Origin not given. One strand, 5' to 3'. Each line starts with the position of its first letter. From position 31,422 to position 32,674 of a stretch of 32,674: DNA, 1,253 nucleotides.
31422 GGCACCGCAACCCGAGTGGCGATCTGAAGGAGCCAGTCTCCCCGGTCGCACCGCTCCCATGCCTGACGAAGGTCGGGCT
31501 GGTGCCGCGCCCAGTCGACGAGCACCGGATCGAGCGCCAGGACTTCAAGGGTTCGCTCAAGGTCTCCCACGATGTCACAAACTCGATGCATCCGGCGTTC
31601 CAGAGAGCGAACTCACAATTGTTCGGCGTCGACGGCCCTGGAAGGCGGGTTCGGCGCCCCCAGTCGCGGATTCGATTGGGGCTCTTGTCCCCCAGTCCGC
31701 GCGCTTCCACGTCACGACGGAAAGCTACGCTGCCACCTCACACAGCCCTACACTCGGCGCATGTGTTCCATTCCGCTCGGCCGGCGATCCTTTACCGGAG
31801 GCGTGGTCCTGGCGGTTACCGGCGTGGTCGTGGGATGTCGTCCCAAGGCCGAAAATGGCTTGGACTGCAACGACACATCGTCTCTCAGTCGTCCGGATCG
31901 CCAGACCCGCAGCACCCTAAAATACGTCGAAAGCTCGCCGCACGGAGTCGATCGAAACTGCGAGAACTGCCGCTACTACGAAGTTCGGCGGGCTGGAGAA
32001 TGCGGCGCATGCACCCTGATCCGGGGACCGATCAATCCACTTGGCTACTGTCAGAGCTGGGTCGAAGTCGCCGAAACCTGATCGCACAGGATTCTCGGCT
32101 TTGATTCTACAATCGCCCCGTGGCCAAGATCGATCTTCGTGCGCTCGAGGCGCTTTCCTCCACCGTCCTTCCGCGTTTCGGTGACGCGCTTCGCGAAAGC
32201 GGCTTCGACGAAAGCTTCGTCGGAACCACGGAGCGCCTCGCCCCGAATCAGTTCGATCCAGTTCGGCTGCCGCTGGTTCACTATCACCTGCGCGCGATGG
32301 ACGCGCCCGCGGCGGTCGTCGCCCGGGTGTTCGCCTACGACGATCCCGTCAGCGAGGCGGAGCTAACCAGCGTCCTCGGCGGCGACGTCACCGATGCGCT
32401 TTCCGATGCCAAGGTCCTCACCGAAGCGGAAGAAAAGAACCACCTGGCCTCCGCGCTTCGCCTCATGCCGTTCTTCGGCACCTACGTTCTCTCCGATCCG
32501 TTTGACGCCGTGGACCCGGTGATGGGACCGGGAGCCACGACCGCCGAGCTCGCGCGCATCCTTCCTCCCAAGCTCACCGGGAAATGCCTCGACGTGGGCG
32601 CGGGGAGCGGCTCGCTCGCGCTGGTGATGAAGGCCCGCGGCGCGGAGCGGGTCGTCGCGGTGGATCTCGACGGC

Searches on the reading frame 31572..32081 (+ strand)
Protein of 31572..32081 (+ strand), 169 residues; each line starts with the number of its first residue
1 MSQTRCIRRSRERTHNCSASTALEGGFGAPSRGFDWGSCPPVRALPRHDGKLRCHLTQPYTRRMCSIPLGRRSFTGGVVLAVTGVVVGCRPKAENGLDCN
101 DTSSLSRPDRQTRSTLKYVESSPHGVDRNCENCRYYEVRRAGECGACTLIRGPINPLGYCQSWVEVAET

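Call 8: search_protein_families(library=pfam, proteins=[window:31572-32081:+], max_evalue=0.01)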
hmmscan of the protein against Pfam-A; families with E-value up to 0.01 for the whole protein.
window:31572-32081:+ (169 aa): 1 family
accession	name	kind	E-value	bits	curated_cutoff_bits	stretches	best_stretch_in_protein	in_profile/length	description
PF01355.22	HIPIP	-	5.7e-06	27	22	1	124-164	25-66/66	High potential iron-sulfur protein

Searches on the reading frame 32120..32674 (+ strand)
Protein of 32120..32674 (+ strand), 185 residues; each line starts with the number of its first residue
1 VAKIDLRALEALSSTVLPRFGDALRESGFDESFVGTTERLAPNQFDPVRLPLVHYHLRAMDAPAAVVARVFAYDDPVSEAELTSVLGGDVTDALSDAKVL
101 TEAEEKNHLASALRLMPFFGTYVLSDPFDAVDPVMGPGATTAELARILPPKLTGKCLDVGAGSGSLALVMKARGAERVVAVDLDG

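Call 24: search_protein_families(library=pfam, proteins=[window:32120-32674:+], max_evalue=0.001)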
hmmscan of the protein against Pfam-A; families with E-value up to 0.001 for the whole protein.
window:32120-32674:+ (185 aa): 4 families
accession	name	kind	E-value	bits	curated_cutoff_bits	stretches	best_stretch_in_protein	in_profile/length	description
PF13489.12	Methyltransf_23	-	8.1e-05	22.8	27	1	142-183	11-52/164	Methyltransferase domain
PF06325.19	PrmA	-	0.00033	20.7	22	1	155-184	164-193/296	Ribosomal protein L11 methyltransferase (PrmA)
PF05175.20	MTS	-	0.00068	19.7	23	0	141-183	20-63/170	Methyltransferase small domain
PF23186.1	DUF7059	-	0.0009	19.8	27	0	57-105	33-80/85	Domain of unknown function (DUF7059)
